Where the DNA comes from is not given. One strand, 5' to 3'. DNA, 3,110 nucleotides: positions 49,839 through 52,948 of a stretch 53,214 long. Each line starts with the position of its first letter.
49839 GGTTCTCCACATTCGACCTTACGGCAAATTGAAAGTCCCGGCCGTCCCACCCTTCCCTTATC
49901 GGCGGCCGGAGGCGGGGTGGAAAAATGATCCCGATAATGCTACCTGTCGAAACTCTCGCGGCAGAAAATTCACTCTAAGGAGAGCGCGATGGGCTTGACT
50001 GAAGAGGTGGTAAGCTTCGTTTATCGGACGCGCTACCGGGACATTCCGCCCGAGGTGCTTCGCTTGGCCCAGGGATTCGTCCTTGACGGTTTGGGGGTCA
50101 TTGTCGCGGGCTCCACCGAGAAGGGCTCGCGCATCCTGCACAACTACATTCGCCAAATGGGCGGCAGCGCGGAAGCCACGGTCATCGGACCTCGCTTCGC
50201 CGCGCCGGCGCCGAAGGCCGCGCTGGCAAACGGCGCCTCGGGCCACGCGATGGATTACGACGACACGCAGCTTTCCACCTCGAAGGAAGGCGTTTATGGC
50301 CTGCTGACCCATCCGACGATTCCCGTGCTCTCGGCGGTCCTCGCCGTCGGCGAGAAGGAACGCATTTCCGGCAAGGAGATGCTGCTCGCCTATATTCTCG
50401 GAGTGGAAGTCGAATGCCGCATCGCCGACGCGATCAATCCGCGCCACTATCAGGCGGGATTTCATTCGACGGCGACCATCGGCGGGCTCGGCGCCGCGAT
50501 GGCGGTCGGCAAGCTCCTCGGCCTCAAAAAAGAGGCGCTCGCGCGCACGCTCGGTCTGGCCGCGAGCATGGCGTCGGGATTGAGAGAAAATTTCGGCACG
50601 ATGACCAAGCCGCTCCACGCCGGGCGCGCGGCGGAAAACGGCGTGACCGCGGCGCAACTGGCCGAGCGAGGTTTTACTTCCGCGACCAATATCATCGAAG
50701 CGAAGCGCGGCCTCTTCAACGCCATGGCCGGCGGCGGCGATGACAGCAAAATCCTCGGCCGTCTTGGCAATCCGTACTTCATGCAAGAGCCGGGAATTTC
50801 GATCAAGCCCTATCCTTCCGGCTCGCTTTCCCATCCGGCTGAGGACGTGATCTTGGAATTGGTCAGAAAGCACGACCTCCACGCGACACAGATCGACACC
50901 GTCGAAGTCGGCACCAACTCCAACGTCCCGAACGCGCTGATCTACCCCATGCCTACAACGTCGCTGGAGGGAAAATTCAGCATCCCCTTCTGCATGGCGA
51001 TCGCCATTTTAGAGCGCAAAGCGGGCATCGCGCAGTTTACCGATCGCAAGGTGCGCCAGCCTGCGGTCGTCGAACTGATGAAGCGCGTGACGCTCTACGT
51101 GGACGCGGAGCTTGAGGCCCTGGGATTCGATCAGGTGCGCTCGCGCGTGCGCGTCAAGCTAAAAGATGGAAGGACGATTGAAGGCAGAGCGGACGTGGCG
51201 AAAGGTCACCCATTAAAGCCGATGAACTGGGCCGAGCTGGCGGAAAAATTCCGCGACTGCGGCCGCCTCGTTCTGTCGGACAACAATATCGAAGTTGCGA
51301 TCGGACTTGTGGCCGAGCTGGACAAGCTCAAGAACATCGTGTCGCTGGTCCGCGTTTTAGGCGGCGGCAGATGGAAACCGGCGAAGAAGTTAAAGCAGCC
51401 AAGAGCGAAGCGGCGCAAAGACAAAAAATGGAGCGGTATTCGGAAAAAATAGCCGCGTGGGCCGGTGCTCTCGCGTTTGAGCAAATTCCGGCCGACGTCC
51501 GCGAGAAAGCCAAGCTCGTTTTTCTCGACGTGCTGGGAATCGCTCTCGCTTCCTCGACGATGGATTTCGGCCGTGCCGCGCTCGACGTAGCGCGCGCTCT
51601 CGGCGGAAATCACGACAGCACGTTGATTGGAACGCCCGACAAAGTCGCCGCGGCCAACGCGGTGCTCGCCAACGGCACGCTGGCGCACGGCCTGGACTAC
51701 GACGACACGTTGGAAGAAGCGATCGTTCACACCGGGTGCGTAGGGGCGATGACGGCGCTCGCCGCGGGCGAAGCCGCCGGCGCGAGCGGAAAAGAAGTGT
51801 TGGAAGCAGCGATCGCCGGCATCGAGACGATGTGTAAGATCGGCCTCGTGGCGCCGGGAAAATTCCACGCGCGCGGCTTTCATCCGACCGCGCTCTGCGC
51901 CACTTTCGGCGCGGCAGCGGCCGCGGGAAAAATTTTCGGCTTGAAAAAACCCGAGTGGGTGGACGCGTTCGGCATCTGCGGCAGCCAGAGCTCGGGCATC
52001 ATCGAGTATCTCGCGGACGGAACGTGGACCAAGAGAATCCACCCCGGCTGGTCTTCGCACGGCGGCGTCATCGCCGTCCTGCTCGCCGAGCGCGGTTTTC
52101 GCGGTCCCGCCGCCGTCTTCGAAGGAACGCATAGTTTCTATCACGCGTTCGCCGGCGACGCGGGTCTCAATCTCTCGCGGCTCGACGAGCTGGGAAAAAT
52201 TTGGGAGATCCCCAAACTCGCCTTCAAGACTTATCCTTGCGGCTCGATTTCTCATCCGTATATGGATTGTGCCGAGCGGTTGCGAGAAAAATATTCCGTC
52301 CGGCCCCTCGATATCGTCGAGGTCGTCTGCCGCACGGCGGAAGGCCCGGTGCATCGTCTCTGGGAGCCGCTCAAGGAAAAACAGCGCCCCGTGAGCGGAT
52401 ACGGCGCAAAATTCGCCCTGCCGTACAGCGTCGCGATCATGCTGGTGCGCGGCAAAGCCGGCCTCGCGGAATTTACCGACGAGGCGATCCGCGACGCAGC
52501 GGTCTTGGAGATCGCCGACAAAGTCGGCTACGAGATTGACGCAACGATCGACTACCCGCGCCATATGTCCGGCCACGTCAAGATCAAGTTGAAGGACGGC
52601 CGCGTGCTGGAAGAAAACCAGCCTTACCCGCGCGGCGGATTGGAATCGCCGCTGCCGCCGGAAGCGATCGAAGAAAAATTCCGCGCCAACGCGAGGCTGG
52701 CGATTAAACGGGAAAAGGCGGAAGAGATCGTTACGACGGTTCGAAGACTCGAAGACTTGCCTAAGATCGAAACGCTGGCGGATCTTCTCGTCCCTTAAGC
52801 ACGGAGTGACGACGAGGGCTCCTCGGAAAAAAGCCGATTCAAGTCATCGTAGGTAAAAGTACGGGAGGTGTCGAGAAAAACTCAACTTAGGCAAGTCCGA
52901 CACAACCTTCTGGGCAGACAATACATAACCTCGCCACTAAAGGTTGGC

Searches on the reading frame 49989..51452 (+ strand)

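Call 69: search_protein_families(library=pfam, proteins=[window:49989-51452:+], max_evalue=0.0001)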
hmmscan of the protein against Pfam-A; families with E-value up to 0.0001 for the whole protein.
window:49989-51452:+ (487 aa): 2 families
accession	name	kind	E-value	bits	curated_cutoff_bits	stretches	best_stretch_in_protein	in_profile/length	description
PF03972.19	MmgE_PrpD_N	-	4.4e-65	219.7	32.1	1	6-251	2-240/244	MmgE/PrpD N-terminal domain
PF19305.4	MmgE_PrpD_C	-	8.3e-35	120.6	32.1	1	275-438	1-165/173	MmgE/PrpD C-terminal domain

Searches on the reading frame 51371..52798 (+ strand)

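Call 69: search_protein_families(library=pfam, proteins=[window:51371-52798:+], max_evalue=0.0001)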
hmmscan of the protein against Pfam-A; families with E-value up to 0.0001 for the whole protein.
window:51371-52798:+ (475 aa): 2 families
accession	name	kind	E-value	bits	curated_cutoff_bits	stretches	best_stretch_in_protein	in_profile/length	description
PF03972.19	MmgE_PrpD_N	-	4.3e-63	213.2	32.1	1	25-266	1-241/244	MmgE/PrpD N-terminal domain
PF19305.4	MmgE_PrpD_C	-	4.4e-35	121.5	32.1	1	288-461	1-172/173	MmgE/PrpD C-terminal domain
